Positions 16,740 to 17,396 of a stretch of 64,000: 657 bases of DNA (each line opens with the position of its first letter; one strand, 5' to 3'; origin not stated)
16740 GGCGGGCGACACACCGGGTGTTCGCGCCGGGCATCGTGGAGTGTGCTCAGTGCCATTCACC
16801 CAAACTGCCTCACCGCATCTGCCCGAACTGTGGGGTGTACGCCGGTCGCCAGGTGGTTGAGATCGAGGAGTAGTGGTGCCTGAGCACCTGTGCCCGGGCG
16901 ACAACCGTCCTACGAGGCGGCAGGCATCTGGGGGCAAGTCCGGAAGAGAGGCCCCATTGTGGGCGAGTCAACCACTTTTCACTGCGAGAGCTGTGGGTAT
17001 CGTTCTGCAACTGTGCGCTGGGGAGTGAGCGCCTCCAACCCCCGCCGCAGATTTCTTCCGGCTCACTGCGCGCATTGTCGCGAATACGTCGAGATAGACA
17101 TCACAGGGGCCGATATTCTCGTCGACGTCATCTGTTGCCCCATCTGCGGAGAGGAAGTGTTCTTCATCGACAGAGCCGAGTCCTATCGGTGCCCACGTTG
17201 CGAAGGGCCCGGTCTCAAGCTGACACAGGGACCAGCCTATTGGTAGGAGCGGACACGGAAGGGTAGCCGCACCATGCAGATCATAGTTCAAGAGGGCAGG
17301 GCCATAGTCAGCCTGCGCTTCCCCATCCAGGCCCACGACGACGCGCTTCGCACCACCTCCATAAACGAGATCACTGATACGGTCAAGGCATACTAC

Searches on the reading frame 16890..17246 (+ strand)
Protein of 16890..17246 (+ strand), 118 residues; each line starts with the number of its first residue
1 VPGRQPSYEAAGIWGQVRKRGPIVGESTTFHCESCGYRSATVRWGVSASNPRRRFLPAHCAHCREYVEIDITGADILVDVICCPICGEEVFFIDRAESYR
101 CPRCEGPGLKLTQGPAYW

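Call 42: search_protein_families(library=pfam, proteins=[window:16890-17246:+], max_evalue=0.001)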
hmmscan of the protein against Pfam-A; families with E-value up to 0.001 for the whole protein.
window:16890-17246:+ (118 aa): 1 family
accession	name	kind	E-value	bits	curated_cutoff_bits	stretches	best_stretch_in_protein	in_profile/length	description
PF01155.25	HypA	-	2.4e-05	24.8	28.9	0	81-114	71-102/112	Hydrogenase/urease nickel incorporation, metallochaperone, hypA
